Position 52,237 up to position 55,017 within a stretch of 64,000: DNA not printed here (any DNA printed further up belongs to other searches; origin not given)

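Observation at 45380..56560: Mu-like early-region-only transposable unit inserted right next to attR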

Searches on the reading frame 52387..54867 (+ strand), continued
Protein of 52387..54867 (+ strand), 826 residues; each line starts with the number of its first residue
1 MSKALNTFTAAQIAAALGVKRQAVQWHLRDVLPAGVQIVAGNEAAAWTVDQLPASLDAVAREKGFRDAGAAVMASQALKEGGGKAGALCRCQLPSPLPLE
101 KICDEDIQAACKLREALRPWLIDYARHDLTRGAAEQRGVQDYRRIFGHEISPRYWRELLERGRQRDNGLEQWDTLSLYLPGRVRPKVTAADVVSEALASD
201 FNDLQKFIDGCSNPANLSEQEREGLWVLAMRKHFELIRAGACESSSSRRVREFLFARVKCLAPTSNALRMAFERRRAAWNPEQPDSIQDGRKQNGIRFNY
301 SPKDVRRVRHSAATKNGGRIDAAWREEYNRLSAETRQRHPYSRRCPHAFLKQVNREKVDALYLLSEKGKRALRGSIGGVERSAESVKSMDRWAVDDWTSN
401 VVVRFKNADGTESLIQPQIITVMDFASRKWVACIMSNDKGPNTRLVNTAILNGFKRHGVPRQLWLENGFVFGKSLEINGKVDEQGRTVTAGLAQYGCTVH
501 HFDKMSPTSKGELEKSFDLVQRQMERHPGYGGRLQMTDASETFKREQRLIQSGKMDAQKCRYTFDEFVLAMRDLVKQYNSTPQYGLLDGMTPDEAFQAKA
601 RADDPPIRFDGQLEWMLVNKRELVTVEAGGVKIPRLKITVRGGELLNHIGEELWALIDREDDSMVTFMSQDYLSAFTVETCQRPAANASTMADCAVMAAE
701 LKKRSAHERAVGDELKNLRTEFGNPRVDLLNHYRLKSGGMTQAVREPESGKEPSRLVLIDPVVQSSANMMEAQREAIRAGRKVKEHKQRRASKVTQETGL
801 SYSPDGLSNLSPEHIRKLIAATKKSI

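Call 79: find_encoding_contigs(protein=P0118, flank=10000, max_places=1)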
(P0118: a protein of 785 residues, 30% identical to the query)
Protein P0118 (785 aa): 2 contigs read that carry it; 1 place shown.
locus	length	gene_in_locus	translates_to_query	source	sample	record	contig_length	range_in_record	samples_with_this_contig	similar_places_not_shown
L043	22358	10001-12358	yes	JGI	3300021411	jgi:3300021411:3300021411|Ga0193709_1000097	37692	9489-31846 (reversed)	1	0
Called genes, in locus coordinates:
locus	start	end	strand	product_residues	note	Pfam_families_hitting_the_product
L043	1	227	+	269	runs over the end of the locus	PF00318:Ribosomal_S2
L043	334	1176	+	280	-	PF00889:EF_TS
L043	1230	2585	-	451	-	PF05977:MFS_3, PF07690:MFS_1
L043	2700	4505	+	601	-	PF03979:Sigma70_r1_1, PF00140:Sigma70_r1_2, PF04542:Sigma70_r2, PF04539:Sigma70_r3, PF04545:Sigma70_r4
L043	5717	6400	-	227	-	PF04002:RadC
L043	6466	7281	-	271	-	PF12844:HTH_19 (faint), PF13560:HTH_31 (faint), PF01381:HTH_3 (faint)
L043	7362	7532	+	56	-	-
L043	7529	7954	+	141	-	-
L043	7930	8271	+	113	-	-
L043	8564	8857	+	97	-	-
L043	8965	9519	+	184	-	-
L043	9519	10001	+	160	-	-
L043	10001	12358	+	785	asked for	-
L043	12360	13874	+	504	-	PF13401:AAA_22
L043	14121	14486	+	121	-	-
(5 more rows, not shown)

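Call 92: search_dna_similar(query=L002:3444-4898:+, collection=phages, mode=protein, max_rows=12, max_evalue=0.001)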
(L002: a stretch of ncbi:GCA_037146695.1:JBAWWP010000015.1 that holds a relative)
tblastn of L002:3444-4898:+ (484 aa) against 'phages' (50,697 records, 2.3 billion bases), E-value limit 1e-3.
Records with a match: 2; places in all: 2; records where one place covers at least 80% of the query: 0.
Best place of each record, by identity: <60% 2.
By first word of the organism name: Oceanotoga 1; Anaeroplasmataceae 1.
By host as written in the record: Oceanotoga teriensis UFV_LIMV02 1; Anaeroplasmataceae 1.
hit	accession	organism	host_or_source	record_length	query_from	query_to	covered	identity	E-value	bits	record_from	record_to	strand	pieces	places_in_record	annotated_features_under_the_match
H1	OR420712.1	Oceanotoga phage vB_OteS-UFV02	Oceanotoga teriensis UFV_LIMV02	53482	188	472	59%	25.0%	6e-11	71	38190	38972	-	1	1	major capsid protein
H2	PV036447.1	Anaeroplasmataceae phage NatCom_34063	Anaeroplasmataceae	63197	188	466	58%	22.4%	3e-4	50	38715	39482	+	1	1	major head protein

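Call 93: search_dna_similar(query=window:52387-54867:+, collection=phages, mode=protein, max_rows=12, max_evalue=0.001)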
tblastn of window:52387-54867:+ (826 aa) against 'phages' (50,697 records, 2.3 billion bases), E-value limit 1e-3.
No match.

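Call 97: find_related_loci(query=L026:6576-8612:+, collection=viral_contigs, flank=10000)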
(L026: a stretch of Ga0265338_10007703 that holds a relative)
Query L026:6576-8612:+ (678 aa) in viral_contigs; peptide patterns used: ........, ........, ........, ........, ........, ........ (x = any residue, [..] = any of these).
2 stretches matched a pattern, but none encodes a relative of the query by tblastn (E <= 1e-3).

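Call 98: find_related_loci(query=L002:3444-4898:+, collection=viral_contigs, flank=10000)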
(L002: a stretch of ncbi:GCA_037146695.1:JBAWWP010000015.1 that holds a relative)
Query L002:3444-4898:+ (484 aa) in viral_contigs; peptide patterns used: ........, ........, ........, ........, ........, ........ (x = any residue, [..] = any of these).
71 stretches matched a pattern; 9 encode a relative of the query (tblastn E <= 1e-3); 9 distinct loci.
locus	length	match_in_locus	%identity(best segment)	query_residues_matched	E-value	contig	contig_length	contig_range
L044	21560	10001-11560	59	1-484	0e+0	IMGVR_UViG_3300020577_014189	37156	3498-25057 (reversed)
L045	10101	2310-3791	55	6-479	4e-176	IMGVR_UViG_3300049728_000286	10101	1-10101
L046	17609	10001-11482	57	1-482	2e-167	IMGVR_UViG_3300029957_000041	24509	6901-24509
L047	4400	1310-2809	52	2-482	7e-166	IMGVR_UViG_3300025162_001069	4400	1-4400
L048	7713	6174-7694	50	1-482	1e-150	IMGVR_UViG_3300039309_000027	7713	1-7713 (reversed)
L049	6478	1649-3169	50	1-482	5e-151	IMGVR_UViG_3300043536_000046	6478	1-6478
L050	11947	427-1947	50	1-482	2e-150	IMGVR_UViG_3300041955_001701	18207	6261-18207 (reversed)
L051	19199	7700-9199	52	2-482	2e-161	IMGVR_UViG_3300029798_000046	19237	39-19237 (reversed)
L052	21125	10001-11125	37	83-482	2e-67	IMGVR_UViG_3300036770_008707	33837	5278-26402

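Call 99: find_related_loci(query=L018:5795-6970:+, collection=viral_contigs, flank=10000)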
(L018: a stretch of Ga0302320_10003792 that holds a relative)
Query L018:5795-6970:+ (391 aa) in viral_contigs; peptide patterns used: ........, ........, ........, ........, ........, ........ (x = any residue, [..] = any of these).
4 stretches matched a pattern, but none encodes a relative of the query by tblastn (E <= 1e-3).

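Call 101: search_protein_families(library=phrogs, proteins=[L051:2814-4340:+, L051:4520-6937:+, L051:6934-7635:+, L051:9486-10133:+, L051:10436-11074:+, L051:11129-11731:+, L051:12549-13487:+, L051:14296-15390:+, L051:15489-16844:+, L051:16874-18757:+], max_evalue=0.001)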
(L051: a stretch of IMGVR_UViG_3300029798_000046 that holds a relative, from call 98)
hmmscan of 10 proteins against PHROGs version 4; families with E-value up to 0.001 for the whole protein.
L051:2814-4340:+ (508 aa): 2 families
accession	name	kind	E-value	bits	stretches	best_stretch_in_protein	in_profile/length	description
phrog_5909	-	head and packaging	7.6e-10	39.4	1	332-493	103-264/285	terminase large subunit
phrog_3746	-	head and packaging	1.4e-05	25.3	1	24-179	138-273/374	terminase large subunit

L051:4520-6937:+ (805 aa): 13 families
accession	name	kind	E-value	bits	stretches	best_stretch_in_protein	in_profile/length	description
phrog_2662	-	head and packaging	1.5e-58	200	1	27-760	34-703/717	portal protein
phrog_12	-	head and packaging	2.1e-41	143.7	1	55-768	89-632/646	portal protein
phrog_2468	-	head and packaging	1.9e-29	104.1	1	509-767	24-274/303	head morphogenesis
phrog_859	-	head and packaging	1.1e-16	61.6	1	611-769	139-293/807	portal protein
phrog_5929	-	head and packaging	1.5e-12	48.3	1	254-409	12-161/228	portal protein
phrog_6577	-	unknown function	1.9e-12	47.3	1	623-767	106-231/1066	-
phrog_3517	-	head and packaging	7.1e-12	46.3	1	645-768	209-331/371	head morphogenesis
phrog_595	-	head and packaging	1.7e-07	32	1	630-714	183-267/513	head maturation protease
phrog_115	-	head and packaging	2.5e-07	31.3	1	633-713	207-286/665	minor head protein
phrog_15127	-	head and packaging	3.4e-06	26.9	1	623-758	120-244/602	head protein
phrog_324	-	head and packaging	0.0002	21.5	1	646-763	216-315/624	head morphogenesis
phrog_4728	-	head and packaging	0.00027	20.9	1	632-718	184-272/591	head morphogenesis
phrog_18477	-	head and packaging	0.00043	20.1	1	668-764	205-297/760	head morphogenesis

L051:6934-7635:+ (233 aa): 7 families
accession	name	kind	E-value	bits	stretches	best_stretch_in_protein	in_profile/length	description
phrog_80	-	head and packaging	4.1e-16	60.3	1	54-204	247-413/607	head maturation protease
phrog_617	-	head and packaging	7.8e-15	55.8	1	36-185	15-168/626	major head protein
phrog_11321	-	unknown function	1.2e-11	45.7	1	46-173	3-134/327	-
phrog_4523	-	head and packaging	8.2e-08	32.4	1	57-188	51-179/644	major head and protease protein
phrog_3244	-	head and packaging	2.5e-06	28.4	1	109-194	104-199/326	head maturation protease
phrog_3270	-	head and packaging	2.7e-05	24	1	82-185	43-136/603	head maturation protease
phrog_2263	-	head and packaging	0.0006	19.8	1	116-174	114-172/551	major head protein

L051:9486-10133:+ (215 aa): 0 families

L051:10436-11074:+ (212 aa): 1 family
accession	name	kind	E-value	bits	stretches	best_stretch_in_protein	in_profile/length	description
phrog_442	-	connector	2.6e-05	24.7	1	26-131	103-203/270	head-tail adaptor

L051:11129-11731:+ (200 aa): 3 families
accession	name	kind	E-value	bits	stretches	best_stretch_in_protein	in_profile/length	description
phrog_26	-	connector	4.8e-08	33.8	1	63-165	151-205/321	tail completion or Neck1 protein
phrog_5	-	connector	0.00051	20.9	1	11-136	96-186/239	tail completion or Neck1 protein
phrog_222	-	connector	0.00068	20.4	0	93-189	152-198/276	tail completion or Neck1 protein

L051:12549-13487:+ (312 aa): 0 families

L051:14296-15390:+ (364 aa): 1 family
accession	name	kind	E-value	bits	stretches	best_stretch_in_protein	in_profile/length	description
phrog_25468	-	unknown function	1.1e-19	71.7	2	205-289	87-171/528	-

L051:15489-16844:+ (451 aa): 0 families

L051:16874-18757:+ (627 aa): 0 families

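Call 111: search_protein_families(library=ncbifam, proteins=[window:52387-54867:+], max_evalue=0.01)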
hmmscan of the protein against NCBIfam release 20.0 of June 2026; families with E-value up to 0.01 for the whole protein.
window:52387-54867:+ (826 aa): 0 families
